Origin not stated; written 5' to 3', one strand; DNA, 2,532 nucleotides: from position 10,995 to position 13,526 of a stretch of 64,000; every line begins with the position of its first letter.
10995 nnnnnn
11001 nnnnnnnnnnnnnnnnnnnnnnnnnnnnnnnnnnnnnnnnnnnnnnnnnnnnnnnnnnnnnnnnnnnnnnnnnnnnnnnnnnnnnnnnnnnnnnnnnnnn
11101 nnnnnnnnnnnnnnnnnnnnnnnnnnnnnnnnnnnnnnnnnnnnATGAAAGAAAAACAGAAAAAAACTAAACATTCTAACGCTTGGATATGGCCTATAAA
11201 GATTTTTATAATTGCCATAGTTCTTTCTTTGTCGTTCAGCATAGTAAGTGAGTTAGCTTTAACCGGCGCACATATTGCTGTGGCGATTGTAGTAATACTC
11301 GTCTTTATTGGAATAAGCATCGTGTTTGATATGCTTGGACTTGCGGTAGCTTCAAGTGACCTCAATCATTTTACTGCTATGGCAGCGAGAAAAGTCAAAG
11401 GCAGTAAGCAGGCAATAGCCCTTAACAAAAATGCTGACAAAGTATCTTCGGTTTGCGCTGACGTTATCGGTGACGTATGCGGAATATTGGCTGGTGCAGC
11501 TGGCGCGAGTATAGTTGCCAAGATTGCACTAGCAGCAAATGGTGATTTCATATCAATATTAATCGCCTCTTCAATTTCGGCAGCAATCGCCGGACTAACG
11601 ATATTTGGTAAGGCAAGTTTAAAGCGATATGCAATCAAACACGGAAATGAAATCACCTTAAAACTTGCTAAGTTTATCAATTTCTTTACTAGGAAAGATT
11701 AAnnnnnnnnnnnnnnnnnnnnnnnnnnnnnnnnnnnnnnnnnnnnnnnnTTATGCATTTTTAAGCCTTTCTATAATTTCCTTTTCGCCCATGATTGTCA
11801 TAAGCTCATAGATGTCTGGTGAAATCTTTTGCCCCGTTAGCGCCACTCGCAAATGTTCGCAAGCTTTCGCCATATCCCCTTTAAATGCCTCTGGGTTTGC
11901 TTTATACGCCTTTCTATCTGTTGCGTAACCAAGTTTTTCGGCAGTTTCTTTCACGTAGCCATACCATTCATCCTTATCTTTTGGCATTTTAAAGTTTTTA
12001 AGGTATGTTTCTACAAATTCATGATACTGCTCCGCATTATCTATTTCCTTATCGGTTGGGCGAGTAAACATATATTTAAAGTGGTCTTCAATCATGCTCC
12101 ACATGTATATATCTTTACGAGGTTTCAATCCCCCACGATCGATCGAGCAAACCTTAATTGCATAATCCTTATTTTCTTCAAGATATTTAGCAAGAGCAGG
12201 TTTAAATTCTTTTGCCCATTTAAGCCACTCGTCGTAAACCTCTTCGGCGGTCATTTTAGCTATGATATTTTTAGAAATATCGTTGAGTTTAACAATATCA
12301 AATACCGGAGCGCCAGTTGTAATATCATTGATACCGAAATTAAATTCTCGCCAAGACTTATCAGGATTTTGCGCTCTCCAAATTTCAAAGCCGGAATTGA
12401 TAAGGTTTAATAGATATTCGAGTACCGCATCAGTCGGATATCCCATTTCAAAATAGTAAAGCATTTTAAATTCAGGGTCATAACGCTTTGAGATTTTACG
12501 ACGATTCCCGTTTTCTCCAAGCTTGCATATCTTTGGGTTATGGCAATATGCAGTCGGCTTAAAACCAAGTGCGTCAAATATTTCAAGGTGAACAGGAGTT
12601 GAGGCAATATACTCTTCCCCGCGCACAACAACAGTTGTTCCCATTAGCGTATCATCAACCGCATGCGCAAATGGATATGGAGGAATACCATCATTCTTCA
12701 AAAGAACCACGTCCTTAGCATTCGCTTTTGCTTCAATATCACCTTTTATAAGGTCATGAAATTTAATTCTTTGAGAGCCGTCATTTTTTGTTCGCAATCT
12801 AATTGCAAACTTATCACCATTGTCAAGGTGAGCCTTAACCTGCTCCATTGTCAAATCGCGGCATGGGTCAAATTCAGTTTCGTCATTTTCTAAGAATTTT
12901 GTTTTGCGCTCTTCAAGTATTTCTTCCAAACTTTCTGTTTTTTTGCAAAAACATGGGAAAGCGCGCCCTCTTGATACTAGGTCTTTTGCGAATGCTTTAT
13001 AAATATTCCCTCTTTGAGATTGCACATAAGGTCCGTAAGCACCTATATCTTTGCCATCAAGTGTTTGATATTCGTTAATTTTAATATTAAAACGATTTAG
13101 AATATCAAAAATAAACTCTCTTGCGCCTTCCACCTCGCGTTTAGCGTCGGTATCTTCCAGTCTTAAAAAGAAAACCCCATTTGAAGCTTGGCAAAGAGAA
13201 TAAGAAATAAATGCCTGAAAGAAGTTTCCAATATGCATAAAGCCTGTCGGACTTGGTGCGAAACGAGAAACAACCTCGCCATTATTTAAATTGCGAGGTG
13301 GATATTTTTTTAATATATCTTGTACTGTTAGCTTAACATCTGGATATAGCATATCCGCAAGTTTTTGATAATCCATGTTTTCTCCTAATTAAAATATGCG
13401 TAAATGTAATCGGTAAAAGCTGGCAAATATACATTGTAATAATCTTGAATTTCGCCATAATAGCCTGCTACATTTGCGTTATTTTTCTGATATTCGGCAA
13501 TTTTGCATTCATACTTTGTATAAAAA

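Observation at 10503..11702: Promoter-driven, ORF-free, roughly 575-nt structured RNA upstream of a 185-aa four-TM protein gene (OLE RNA / OapA-like pair, or a new large ncRNA)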

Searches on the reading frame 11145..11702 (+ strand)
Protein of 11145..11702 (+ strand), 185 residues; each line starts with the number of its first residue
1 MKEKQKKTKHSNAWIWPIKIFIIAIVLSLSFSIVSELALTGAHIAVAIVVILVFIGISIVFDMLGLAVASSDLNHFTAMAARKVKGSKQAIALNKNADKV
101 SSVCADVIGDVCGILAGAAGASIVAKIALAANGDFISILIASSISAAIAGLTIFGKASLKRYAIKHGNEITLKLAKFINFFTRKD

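Call 4: search_protein_families(library=pfam, proteins=[window:11145-11702:+], max_evalue=0.01)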
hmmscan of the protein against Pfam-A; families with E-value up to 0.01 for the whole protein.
window:11145-11702:+ (185 aa): 1 family
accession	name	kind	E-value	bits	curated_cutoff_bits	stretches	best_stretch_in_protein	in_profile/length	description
PF01595.25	CNNM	-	2.3e-05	24.6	28.4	1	50-182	2-128/181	Cyclin M transmembrane N-terminal domain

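Call 5: search_protein_families(library=ncbifam, proteins=[window:11145-11702:+], max_evalue=0.01)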
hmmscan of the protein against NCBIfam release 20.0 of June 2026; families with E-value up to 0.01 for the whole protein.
window:11145-11702:+ (185 aa): 1 family
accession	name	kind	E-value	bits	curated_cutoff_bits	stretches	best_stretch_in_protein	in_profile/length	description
TIGR04336.1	AmmeMemoSam_B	hypoth_equivalog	0.0091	15.3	26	1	66-127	177-239/270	AmmeMemoRadiSam system protein B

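Call 9: find_homologous_proteins(query=window:11145-11702:+)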
Query window:11145-11702:+ (185 aa): 783 proteins with E <= 0.001 among 2090 candidates; the best 120 are listed.
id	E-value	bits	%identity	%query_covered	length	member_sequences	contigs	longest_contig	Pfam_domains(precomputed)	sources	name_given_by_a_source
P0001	3.3e-105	367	100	100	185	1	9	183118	PF01595.26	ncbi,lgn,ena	-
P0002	4.8e-84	298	80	99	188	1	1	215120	-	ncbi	-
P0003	1.5e-83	296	80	94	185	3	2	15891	-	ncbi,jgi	-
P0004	2.9e-74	266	70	100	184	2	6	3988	PF01595.26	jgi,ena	-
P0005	1.5e-73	264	73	92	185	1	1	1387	-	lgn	-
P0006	1.9e-73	264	72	93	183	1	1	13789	PF01595.26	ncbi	-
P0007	3.3e-73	263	71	95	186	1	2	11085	-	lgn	-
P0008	1.3e-72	261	71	99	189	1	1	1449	PF01595.26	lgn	-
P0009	2.0e-72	260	73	98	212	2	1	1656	-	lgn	-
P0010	9.2e-72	258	72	100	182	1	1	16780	PF01595.26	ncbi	-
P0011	6.7e-71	255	78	91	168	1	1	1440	-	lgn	-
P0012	2.2e-70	254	70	93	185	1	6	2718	-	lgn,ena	-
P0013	2.9e-70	253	68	93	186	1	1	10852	-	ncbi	-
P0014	5.5e-70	252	68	99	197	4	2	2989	-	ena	-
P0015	8.6e-70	252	70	93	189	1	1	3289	PF01595.26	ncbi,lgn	-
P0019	1.2e-68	248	68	100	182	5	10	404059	PF01595.26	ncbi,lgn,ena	-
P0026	3.1e-68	247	69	93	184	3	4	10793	PF01595.26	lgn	-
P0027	3.2e-68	247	69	98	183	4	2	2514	PF01595.26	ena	-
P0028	4.3e-68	246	69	93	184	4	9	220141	PF01595.26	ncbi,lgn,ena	-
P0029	5.7e-68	246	69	98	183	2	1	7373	PF01595.26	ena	-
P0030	5.9e-68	246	73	92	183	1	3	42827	PF01595.26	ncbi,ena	-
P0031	8.1e-68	245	70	99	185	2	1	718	PF01595.26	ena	-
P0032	9.3e-68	245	67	94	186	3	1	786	PF01595.26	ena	-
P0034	2.5e-67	244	68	100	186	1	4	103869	PF01595.26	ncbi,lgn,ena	-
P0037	3.5e-67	243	67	99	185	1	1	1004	PF01595.26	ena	-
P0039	4.4e-67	243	69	99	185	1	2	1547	PF01595.26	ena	-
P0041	5.4e-67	243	65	99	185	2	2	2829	PF01595.26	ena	-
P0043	7.8e-67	242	71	92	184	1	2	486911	PF01595.26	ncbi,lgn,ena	-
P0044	9.2e-67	242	70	99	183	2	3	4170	PF01595.26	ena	-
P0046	1.6e-66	241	66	99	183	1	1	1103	PF01595.26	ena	-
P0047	1.7e-66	241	67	99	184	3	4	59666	PF01595.26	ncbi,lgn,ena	-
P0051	4.1e-66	240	66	99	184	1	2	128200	PF01595.26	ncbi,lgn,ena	-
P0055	1.5e-65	238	68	98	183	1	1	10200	PF01595.26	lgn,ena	-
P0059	2.0e-65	238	64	94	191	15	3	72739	PF01595.26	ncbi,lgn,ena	-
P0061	2.1e-65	238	66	98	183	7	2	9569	PF01595.26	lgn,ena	-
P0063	2.7e-65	237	69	92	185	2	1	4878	PF01595.26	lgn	-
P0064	2.8e-65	237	69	92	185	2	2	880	PF01595.26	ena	-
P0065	2.9e-65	237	66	99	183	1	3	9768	PF01595.26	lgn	-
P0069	4.0e-65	237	68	92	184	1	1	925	PF01595.26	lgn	-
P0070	4.0e-65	237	67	99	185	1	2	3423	PF01595.26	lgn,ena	-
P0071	4.2e-65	237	66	99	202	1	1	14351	PF01595.26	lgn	-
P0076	8.9e-65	235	67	99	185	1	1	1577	PF01595.26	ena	-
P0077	9.0e-65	235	65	93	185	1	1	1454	PF01595.26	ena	-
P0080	1.2e-64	235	67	99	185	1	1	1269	PF01595.26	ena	-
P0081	1.4e-64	235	70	92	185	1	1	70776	PF01595.26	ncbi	-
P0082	1.8e-64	234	66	99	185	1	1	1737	PF01595.26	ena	-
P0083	1.8e-64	234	68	92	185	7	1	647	PF01595.26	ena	-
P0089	4.8e-64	233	61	100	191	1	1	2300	PF01595.26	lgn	-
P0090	5.2e-64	233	66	92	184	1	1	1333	PF01595.26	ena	-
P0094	6.5e-64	233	63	93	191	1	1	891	PF01595.26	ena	-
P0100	1.1e-63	232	66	99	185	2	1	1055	PF01595.26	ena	-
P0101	1.2e-63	232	66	98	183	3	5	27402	PF01595.26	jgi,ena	-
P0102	1.2e-63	232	66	99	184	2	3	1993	PF01595.26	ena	-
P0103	1.3e-63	232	66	93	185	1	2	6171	PF01595.26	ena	-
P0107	2.3e-63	231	66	99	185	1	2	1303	PF01595.26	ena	-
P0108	2.7e-63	231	65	98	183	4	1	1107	PF01595.26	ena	-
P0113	6.1e-63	229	66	99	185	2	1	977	PF01595.26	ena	-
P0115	7.2e-63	229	66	99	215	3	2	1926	PF01595.26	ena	-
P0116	8.1e-63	229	65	97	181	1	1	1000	PF01595.26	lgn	-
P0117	1.4e-62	228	65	92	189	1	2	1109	PF01595.26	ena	-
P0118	1.7e-62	228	67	94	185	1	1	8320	PF01595.26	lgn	-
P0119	2.1e-62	228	62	100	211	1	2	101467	PF01595.26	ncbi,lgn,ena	-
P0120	2.5e-62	227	66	98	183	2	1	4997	PF01595.26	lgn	-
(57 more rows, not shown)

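Call 19: find_encoding_contigs(protein=P0001, flank=3000, max_places=6)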
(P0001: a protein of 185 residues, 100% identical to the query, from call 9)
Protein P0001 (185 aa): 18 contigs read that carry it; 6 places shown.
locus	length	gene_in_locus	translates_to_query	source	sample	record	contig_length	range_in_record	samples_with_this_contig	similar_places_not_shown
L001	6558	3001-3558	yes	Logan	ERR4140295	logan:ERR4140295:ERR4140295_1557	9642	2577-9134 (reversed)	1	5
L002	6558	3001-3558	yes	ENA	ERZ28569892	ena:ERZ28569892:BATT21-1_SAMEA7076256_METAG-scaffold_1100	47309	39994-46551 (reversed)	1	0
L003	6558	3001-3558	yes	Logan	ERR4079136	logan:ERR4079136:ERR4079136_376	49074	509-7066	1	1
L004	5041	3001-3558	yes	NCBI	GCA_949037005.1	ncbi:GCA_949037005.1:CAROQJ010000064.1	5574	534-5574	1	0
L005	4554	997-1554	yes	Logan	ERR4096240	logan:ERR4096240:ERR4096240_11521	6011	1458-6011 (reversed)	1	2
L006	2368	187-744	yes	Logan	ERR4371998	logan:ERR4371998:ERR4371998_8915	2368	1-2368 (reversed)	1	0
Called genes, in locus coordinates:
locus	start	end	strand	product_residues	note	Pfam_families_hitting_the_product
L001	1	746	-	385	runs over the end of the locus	-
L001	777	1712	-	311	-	PF00291:PALP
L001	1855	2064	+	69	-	-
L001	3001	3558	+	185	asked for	PF01595:CNNM (weak)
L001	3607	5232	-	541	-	PF00749:tRNA-synt_1c, PF19269:Anticodon_2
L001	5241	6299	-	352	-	-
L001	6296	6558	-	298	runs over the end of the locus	-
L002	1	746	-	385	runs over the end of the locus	-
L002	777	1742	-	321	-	PF00291:PALP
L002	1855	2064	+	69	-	-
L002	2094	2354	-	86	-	-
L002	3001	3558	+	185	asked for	PF01595:CNNM (weak)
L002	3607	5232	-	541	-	PF00749:tRNA-synt_1c, PF19269:Anticodon_2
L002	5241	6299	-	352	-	-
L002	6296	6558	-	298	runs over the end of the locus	-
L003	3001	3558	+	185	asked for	PF01595:CNNM (weak)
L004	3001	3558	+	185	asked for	PF01595:CNNM (weak)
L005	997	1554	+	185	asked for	PF01595:CNNM (weak)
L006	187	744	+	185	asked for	PF01595:CNNM (weak)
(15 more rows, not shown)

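Call 21: find_related_loci(query=A1, collection=genome_contigs, flank=2500)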
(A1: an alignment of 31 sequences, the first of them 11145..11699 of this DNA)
Query A1 (185 aa) in genome_contigs; peptide patterns used: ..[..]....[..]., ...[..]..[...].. (x = any residue, [..] = any of these).
387 stretches matched a pattern; 332 encode a relative of the query (tblastn E <= 1e-3); the best 80 are kept; 80 distinct loci.
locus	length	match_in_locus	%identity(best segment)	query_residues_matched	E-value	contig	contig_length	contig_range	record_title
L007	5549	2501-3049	80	3-185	1e-93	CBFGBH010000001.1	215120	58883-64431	MAG: Candidatus Onthoplasma sp. isolate ena-SAMPLE-TAB-24-07-2025-15:39:17:980-14992 genome assembly, contig: opera_cont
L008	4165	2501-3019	80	13-185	2e-88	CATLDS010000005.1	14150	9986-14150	MAG TPA_asm: uncultured Christensenellaceae bacterium isolate MGG12687_1680015473 genome assembly, contig: ERR3199691_25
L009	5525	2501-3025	67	11-185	3e-78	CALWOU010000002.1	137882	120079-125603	MAG: uncultured Clostridia bacterium isolate BRZ_MB__bin116 genome assembly, contig: BRZ_MB__NODE_201_length_137882_cov_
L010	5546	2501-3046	63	2-183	2e-76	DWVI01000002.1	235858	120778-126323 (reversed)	MAG TPA_asm: Candidatus Onthoplasma faecipullorum isolate CHK191-42317 CHK191__C71051_L235858_SAMEA5754835, whole genome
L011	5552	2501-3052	70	1-185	5e-76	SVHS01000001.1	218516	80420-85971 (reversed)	MAG: Clostridiales bacterium isolate SIG390 NODE_807_length_218516_cov_2.999538, whole genome shotgun sequence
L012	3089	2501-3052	67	1-184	3e-72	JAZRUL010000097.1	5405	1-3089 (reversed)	MAG: Candidatus Onthoplasma sp. isolate T1900045336_YK20190025.MAGScoT_cleanbin_000089 SGB_6613_k141_3318791, whole geno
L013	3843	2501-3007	70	16-184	7e-72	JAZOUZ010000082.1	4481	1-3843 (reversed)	MAG: Candidatus Onthoplasma sp. isolate T1900045528_YK20190222.MAGScoT_cleanbin_000031 SGB_7718_k141_142233, whole genom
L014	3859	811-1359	68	1-185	7e-72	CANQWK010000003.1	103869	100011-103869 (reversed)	MAG: uncultured Clostridia bacterium isolate Lapin-014__bin47 genome assembly, contig: Lapin-014__NODE_81_length_103869_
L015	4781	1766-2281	64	12-185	2e-71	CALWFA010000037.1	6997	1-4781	MAG: uncultured Clostridia bacterium isolate BRZ_AR__bin81 genome assembly, contig: BRZ_AR__NODE_13204_length_6997_cov_1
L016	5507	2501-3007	71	15-184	1e-69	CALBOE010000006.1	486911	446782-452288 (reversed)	MAG TPA_asm: uncultured Clostridia bacterium isolate SRR6425761_bin.40_CONCOCT_v1.1_MAG genome assembly, contig: ERZ1767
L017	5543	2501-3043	63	3-184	1e-69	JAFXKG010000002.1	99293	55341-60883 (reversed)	MAG: Clostridia bacterium isolate RGIG6491 Sheep_Rectum.Co__c100684, whole genome shotgun sequence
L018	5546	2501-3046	67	1-185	2e-69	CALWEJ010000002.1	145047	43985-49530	MAG: uncultured Clostridia bacterium isolate BRZ_PF__bin32 genome assembly, contig: BRZ_PF__NODE_120_length_145047_cov_1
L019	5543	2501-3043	67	3-185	4e-69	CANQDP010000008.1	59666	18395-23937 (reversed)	MAG: uncultured Clostridia bacterium isolate Lapin-008__bin23 genome assembly, contig: Lapin-008__NODE_623_length_59666_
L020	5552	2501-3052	68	1-184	1e-68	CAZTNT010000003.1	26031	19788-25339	MAG TPA_asm: uncultured Lachnospiraceae bacterium isolate SRP315200_co1_283 genome assembly, contig: NODE_2994_length_26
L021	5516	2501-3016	66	14-185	5e-69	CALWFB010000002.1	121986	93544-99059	MAG: uncultured Clostridia bacterium isolate BRZ_FV__bin19 genome assembly, contig: BRZ_FV__NODE_151_length_121986_cov_6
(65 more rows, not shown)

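Call 45: predict_structure(alignment_id=A1)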
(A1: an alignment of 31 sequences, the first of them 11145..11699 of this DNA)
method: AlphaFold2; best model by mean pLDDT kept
length: 185 residues; sequences in the alignment: 31
mean_pLDDT: 78.8   pTM: 0.69
mean pLDDT of the five models: 78.8, 78.2, 78.2, 76.8, 74.1
residues with pLDDT >= 90: 1; 70-90: 153; 50-70: 28; < 50: 3
segments of 3 or more residues with pLDDT < 50: none
pLDDT, mean of each block of 10 residues (from residue 1): 52 74 83 71 71 86 88 88 84 87 83 76 70 74 79 84 87 86 66
secondary structure, 60 per line:
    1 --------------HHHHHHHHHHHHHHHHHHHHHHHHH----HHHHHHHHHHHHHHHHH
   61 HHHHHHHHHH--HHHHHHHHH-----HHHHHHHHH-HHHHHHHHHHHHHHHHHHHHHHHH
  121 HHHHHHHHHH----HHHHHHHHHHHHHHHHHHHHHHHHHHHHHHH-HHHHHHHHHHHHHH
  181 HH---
elements in order: H15-39 H44-70 H73-81 H87-95 H97-130 H135-165 H167-182

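Call 47: fold_search(model_id=the predicted structure, library=pdb)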
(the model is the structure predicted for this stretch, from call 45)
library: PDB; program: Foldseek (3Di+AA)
matches with E <= 10: 64; with E <= 0.001: 0
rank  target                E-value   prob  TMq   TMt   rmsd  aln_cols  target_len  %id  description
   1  7m1t_A                1.2e-02  1.00  0.50  0.32   4.5       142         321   21  Crystal structure of an archaeal CNNM, MtCorB, with C-terminal deletion in complex with Mg2+-ATP (released 2021-06-16)
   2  7m1t_B                1.3e-02  1.00  0.51  0.33   4.3       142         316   22  Crystal structure of an archaeal CNNM, MtCorB, with C-terminal deletion in complex with Mg2+-ATP (released 2021-06-16)
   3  7m1u_A                6.9e-02  1.00  0.51  0.33   4.3       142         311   19  Crystal structure of an archaeal CNNM, MtCorB, R235L mutant with C-terminal deletion (released 2021-06-16)
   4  7cff                  4.1e-01  0.91  0.40  0.46   9.4       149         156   11  Structure of the thermostabilized transmembrane domain of the bacterial CNNM/CorC family Mg2+ transporter in complex wit (released 2021-02-24)
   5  7cfg                  6.3e-01  0.99  0.52  0.60   3.7       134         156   16  Structure of the transmembrane domain of the bacterial CNNM/CorC family Mg2+ transporter in complex with Mg2+ (released 2021-02-24)
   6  9a72_A                1.4e+00  0.18  0.26  0.19  35.3       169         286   12  Integrative model of YFMS-CHEW by crosslinking MS and deep learning (released 2024-09-18)
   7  9dzw_A                2.8e+00  0.12  0.25  0.30  20.7       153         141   18  De novo calcium channel hexamer, CalC6_3 with DHR extensions (released 2025-10-01)
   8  6suo_B                3.3e+00  0.08  0.22  0.21  15.0       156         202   13  ERa_L536S (L536S/C381S/C471S,C530S) in complex with a tricyclic indole (compound 6) (released 2019-10-30)
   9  3ogh_A                3.8e+00  0.08  0.19  0.23  16.2       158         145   18  Crystal structure of yciE protein from E. coli CFT073, a member of ferritine-like superfamily of diiron-containing fou (released 2010-09-15)
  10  6ivp_D                3.9e+00  0.04  0.18  0.13  24.4       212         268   11  Crystal structure of a membrane protein P262A (released 2019-11-06)
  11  8jw4                  4.1e+00  0.04  0.19  0.06  17.3       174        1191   14  Cryo-EM structure of Plasmodium falciparum multidrug resistance protein 1 in the apo state without H1 helix (released 2023-08-30)
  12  6c6l_D                4.3e+00  0.05  0.17  0.19  21.1       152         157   12  Yeast Vacuolar ATPase Vo in lipid nanodisc (released 2018-03-21)
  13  1qu7_B                4.6e+00  0.07  0.22  0.20  41.1       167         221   14  FOUR HELICAL-BUNDLE STRUCTURE OF THE CYTOPLASMIC DOMAIN OF A SERINE CHEMOTAXIS RECEPTOR (released 2000-07-12)
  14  6ivp_C                4.6e+00  0.04  0.19  0.14  31.6       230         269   12  Crystal structure of a membrane protein P262A (released 2019-11-06)
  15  3b5y_A                4.8e+00  0.04  0.18  0.08  16.8       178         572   16  Crystal Structure of MsbA from Salmonella typhimurium with AMPPNP (released 2007-12-04)
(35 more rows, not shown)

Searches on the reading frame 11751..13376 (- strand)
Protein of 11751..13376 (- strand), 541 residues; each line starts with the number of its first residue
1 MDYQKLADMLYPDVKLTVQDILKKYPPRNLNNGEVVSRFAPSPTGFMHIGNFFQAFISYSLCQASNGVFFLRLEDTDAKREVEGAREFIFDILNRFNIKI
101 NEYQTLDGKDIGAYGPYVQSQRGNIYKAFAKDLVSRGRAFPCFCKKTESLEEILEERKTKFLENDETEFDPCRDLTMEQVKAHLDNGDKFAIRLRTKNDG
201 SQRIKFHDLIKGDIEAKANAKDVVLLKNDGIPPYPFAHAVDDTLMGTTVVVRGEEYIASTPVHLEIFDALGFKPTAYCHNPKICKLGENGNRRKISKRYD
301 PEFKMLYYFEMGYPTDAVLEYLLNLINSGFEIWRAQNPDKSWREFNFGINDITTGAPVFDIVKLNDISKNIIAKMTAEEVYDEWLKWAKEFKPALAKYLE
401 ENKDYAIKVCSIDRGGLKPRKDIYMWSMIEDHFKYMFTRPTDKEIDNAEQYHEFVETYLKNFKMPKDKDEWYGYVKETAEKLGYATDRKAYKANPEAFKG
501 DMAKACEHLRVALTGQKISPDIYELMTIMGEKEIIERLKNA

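Call 4: search_protein_families(library=pfam, proteins=[window:11751-13376:-], max_evalue=0.01)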
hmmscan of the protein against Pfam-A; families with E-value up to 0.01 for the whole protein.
window:11751-13376:- (541 aa): 3 families
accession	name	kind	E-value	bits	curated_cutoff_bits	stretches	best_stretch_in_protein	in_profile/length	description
PF00749.27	tRNA-synt_1c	-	1.5e-60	205.2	23.4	1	34-325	1-275/314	tRNA synthetases class I (E and Q), catalytic domain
PF19269.4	Anticodon_2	-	4.2e-09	37.4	23.6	1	493-541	92-140/141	Anticodon binding domain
PF06934.16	CTI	-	0.0025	16.9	25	1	428-515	293-374/692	Fatty acid cis/trans isomerase (CTI)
